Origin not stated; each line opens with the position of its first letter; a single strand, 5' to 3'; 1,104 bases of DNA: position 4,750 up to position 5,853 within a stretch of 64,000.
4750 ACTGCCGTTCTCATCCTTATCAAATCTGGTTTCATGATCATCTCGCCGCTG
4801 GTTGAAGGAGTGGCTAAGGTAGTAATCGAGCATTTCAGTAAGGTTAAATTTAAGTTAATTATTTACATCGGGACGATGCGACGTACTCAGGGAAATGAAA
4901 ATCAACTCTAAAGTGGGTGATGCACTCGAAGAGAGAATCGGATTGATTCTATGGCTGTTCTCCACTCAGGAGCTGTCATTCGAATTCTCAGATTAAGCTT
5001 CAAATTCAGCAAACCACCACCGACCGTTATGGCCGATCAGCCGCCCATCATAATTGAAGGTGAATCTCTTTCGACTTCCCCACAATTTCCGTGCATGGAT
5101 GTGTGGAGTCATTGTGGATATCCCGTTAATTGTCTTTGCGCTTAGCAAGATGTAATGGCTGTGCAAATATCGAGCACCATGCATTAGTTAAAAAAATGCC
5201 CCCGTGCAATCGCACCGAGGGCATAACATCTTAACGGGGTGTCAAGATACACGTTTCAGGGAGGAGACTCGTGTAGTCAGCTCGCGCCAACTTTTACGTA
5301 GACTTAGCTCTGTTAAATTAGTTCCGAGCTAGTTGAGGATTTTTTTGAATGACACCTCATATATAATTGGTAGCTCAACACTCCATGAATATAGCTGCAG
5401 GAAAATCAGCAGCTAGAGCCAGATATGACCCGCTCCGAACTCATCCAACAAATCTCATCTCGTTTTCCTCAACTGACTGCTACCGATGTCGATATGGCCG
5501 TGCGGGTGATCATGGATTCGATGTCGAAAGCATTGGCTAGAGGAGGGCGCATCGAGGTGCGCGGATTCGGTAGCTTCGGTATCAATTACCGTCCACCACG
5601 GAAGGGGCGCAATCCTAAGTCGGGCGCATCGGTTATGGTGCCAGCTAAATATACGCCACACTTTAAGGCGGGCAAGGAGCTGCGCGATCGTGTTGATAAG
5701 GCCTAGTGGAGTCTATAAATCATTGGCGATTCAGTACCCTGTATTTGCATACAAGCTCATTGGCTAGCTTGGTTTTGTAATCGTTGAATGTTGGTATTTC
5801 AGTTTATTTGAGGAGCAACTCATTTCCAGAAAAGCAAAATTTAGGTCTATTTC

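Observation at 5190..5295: Structured sRNA with a CUCCUCCC hairpin loop, supported by compensatory changes between two copies (copy A)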

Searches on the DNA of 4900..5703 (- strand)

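Call 5: search_rna_families(source=window, start=4900, end=5500, threshold=evalue, max_evalue=10, show_alignments=4)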
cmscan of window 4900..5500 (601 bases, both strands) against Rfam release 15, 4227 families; matches with E-value up to 10: 9.
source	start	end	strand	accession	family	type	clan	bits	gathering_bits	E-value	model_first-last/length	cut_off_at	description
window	5190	5275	-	RF02837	anti-hemB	Gene; sRNA;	-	36.1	49.5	8.7e-07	1-81/81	no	Burkholderia RNA 7 (anti-hemB)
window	5190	5269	-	RF02278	Betaproteobacteria_toxic_sRNA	Gene; sRNA;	-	20.3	50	0.12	1-64/64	no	Betaproteobacteria toxic small RNA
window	5189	5305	-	RF00515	PyrR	Cis-reg;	-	19.6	54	3.4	1-115/115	no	PyrR binding site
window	5373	5463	-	RF01185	snR75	Gene; snRNA; snoRNA; CD-box;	CL00045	16.7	40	0.5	1-88/88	no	Small nucleolar RNA snR75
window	5135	5168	+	RF00245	mir-19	Gene; miRNA;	CL00110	16.7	50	2.7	22-57/79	no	mir-19 microRNA precursor family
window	5347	5430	+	RF03099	RAGATH-23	Gene; sRNA;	-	16.1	92.6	2.5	1-99/99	no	RAGATH-23 RNA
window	5327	5376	+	RF00271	SNORD60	Gene; snRNA; snoRNA; CD-box;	CL00066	16.1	42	4.5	1-83/83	no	Small nucleolar RNA SNORD60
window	4978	5034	-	RF01297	sR40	Gene; snRNA; snoRNA; CD-box;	-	15.7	50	1.5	1-61/61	no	Small nucleolar RNA sR40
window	5190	5244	-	RF02399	NsiR1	Gene; sRNA;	-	13.7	39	6.5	1-60/60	no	Nitrogen stress-induced RNA 1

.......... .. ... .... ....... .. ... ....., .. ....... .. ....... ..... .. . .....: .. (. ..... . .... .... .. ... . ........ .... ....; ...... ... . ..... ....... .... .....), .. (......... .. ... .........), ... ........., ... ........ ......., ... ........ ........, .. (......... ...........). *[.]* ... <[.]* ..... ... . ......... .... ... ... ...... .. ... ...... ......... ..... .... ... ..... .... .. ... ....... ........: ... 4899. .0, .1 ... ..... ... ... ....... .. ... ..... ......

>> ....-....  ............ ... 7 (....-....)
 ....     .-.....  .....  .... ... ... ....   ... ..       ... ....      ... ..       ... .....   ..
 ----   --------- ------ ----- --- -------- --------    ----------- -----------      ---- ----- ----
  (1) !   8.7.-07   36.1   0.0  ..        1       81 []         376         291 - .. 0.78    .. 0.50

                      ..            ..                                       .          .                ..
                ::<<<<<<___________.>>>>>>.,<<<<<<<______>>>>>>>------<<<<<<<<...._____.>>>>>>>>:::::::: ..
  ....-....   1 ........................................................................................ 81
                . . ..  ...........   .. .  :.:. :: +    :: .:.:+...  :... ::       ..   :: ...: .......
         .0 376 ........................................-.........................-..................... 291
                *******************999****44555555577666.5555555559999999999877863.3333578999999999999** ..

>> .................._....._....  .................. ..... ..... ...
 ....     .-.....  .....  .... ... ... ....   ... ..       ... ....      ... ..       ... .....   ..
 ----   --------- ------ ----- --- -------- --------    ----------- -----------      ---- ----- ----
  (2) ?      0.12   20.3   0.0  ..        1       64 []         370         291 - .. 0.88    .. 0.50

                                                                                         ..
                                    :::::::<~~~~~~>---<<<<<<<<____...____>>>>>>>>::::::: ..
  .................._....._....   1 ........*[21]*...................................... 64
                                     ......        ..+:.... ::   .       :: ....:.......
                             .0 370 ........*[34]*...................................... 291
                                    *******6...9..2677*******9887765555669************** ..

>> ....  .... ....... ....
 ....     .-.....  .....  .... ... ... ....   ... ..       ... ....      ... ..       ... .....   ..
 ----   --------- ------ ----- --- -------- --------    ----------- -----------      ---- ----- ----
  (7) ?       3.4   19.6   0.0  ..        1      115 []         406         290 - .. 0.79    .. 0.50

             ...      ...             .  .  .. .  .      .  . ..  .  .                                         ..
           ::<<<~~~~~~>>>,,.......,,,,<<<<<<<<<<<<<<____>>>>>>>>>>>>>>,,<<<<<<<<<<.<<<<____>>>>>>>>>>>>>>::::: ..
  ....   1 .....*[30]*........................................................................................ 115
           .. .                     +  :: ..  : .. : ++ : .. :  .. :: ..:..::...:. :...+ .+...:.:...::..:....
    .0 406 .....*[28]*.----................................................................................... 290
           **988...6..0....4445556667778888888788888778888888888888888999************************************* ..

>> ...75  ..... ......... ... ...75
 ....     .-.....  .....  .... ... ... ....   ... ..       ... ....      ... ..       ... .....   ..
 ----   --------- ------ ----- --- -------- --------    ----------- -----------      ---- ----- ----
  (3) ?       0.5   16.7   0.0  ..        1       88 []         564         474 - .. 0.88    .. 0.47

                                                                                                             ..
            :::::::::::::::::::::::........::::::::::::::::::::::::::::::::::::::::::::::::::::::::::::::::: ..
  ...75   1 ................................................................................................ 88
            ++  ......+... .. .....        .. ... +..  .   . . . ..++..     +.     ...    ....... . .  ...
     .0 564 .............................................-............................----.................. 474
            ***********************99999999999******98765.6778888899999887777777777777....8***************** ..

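Call 54: build_rna_model(alignment_id=A4, structure=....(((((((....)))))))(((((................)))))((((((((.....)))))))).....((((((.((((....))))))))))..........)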
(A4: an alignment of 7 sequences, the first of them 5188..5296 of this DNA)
Model R1 built from alignment A4 (7 sequences, 109 columns); structure: as given.
model positions 109; base pairs 30; branch points 3; effective number of sequences 0.87; information 0.591 bits per position. Calibrated on 0.2 Mb of random sequence (short: E-values are rough).
structure used (alignment columns):
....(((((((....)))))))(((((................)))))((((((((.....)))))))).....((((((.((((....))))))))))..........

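Call 55: search_with_rna_model(model_id=R1, sources=[window, L002, L003, L004, L005, L006, L007, L008, L009, L010, L011, L012, L013, L014, L015, L016, L017, L018, L019, L020, L021, L022, L023, L024, L025, L026, L027], max_evalue=10, show_alignments=0)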
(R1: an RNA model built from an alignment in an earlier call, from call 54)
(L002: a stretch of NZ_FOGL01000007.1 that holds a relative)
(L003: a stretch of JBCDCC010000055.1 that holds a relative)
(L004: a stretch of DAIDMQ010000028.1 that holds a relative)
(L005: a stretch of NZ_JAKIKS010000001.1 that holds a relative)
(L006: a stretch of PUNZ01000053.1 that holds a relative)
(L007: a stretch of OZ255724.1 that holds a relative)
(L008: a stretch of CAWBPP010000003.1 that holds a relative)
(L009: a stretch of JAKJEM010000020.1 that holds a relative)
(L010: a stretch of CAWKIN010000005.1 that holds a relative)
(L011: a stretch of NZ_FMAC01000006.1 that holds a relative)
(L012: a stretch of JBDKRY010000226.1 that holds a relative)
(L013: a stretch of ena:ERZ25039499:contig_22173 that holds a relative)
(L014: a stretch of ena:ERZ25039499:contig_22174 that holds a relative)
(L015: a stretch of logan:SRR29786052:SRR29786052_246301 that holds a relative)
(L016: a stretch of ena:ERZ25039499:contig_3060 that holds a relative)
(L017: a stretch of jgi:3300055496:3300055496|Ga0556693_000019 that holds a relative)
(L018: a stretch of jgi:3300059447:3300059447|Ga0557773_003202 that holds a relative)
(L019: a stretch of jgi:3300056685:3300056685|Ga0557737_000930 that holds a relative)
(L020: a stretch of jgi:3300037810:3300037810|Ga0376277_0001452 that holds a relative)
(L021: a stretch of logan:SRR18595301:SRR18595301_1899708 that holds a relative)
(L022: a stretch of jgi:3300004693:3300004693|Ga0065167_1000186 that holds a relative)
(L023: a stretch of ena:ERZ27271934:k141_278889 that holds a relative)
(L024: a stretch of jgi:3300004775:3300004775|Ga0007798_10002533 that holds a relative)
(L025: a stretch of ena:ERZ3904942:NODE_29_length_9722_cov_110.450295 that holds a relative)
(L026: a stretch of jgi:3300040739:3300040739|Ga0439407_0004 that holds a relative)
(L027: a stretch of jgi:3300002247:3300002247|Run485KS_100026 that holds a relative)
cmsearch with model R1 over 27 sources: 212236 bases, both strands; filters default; matches with E-value up to 10: 13.
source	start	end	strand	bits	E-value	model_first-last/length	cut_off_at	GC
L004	726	834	-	137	6.6e-33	1-109/109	no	0.5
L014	1763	1871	-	136.9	7.2e-33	1-109/109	no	0.49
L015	465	573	-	136.9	7.2e-33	1-109/109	no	0.49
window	5188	5296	-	135.1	2.1e-32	1-109/109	no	0.5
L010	3764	3872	+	134.9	2.4e-32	1-109/109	no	0.5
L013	1764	1872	-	131.5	1.8e-31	1-109/109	no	0.5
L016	169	276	-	130.2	3.8e-31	1-109/109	no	0.49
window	22762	22870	+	121.6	6e-29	1-109/109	no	0.54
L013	2328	2420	-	38.4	1.3e-07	1-109/109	no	0.45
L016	177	202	+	17.1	0.038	73-99/109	no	0.65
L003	7331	7354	+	11.6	0.99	24-47/109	no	0.5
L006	6467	6484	-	10.7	1.6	27-44/109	no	0.5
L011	1523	1541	+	8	8.6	26-45/109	no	0.58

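Call 57: search_rna_families(sources=[L013, L025, L020, L022, L017], threshold=evalue, max_evalue=0.01, show_alignments=3)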
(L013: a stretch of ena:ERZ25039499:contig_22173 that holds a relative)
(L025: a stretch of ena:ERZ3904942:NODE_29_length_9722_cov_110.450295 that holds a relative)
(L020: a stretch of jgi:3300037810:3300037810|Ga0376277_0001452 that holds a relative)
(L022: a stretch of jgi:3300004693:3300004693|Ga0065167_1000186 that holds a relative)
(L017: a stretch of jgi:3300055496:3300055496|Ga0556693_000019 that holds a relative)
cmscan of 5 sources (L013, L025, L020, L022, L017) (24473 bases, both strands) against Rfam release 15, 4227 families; matches with E-value up to 0.01: 2.
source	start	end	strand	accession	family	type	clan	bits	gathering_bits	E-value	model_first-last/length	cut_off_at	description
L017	3729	3802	-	RF00005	tRNA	Gene; tRNA;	CL00001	64.7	29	3.3e-12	1-71/71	no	tRNA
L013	1765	1851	-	RF02837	anti-hemB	Gene; sRNA;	-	35.7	49.5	4.6e-05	1-81/81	no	Burkholderia RNA 7 (anti-hemB)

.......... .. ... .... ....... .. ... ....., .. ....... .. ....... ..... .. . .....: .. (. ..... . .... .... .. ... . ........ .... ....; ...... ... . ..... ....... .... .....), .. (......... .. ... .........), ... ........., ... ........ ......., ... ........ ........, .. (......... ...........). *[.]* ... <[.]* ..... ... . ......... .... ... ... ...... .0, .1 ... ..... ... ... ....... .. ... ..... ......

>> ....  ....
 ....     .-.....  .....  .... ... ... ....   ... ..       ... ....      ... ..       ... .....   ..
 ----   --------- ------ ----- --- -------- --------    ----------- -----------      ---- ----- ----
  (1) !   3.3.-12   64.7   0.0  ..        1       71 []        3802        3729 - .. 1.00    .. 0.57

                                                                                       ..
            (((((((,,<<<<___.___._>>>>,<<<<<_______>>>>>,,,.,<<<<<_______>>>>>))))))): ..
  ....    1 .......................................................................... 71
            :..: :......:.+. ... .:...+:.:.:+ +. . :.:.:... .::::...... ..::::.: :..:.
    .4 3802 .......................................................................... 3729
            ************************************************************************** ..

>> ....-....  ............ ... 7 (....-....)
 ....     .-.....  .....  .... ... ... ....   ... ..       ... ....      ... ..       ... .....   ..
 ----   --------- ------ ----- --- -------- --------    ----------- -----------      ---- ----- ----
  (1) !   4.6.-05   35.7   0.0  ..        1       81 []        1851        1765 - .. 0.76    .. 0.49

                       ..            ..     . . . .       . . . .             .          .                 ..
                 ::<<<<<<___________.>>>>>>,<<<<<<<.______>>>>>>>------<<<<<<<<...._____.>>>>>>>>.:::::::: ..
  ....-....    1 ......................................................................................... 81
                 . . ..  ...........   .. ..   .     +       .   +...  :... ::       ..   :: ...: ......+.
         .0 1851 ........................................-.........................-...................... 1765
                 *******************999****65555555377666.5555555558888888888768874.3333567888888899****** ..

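Call 60: search_dna_similar(query=window:5073-5300:-, collection=plasmids, mode=distant, max_evalue=1, max_rows=20)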
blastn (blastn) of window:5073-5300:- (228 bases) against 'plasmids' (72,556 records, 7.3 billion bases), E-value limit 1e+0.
No match.

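Call 69: search_with_rna_model(model_id=R1, sources=[window, L004, L010, L013, L014, L016, L028], max_evalue=0.001, make_alignment=true, show_alignments=0)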
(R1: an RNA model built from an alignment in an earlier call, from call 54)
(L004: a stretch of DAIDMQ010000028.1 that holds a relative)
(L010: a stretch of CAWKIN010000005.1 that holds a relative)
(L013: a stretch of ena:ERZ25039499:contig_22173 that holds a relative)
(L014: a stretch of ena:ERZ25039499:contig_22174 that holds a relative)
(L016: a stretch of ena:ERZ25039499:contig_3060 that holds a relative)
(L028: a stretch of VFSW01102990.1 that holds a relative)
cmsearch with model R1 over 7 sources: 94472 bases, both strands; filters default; matches with E-value up to 0.001: 9.
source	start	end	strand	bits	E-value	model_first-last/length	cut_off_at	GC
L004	726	834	-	137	2.9e-33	1-109/109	no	0.5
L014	1763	1871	-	136.9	3.2e-33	1-109/109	no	0.49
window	5188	5296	-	135.1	9.2e-33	1-109/109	no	0.5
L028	1862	1970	-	135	1e-32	1-109/109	no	0.5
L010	3764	3872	+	134.9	1.1e-32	1-109/109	no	0.5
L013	1764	1872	-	131.5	7.8e-32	1-109/109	no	0.5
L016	169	276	-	130.2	1.7e-31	1-109/109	no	0.49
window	22762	22870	+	121.6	2.7e-29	1-109/109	no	0.54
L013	2328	2420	-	38.4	5.8e-08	1-109/109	no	0.45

Alignment A8: 9 matches aligned to the model, 109 columns, each read 5' to 3' on its own strand. Consensus structure (alignment columns), stored with it:
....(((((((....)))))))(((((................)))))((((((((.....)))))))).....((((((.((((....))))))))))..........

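Call 84: search_with_rna_model(model_id=R1, sources=[L029, L030], max_evalue=1, show_alignments=4)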
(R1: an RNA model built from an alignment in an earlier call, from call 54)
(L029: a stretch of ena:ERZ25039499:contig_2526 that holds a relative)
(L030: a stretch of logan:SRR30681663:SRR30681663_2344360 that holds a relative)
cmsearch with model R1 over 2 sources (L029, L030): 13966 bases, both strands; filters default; matches with E-value up to 1: 2.
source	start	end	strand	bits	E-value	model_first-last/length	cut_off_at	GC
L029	5764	5872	-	137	4.3e-34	1-109/109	no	0.48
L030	175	282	-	113.4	4.9e-28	1-109/109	no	0.51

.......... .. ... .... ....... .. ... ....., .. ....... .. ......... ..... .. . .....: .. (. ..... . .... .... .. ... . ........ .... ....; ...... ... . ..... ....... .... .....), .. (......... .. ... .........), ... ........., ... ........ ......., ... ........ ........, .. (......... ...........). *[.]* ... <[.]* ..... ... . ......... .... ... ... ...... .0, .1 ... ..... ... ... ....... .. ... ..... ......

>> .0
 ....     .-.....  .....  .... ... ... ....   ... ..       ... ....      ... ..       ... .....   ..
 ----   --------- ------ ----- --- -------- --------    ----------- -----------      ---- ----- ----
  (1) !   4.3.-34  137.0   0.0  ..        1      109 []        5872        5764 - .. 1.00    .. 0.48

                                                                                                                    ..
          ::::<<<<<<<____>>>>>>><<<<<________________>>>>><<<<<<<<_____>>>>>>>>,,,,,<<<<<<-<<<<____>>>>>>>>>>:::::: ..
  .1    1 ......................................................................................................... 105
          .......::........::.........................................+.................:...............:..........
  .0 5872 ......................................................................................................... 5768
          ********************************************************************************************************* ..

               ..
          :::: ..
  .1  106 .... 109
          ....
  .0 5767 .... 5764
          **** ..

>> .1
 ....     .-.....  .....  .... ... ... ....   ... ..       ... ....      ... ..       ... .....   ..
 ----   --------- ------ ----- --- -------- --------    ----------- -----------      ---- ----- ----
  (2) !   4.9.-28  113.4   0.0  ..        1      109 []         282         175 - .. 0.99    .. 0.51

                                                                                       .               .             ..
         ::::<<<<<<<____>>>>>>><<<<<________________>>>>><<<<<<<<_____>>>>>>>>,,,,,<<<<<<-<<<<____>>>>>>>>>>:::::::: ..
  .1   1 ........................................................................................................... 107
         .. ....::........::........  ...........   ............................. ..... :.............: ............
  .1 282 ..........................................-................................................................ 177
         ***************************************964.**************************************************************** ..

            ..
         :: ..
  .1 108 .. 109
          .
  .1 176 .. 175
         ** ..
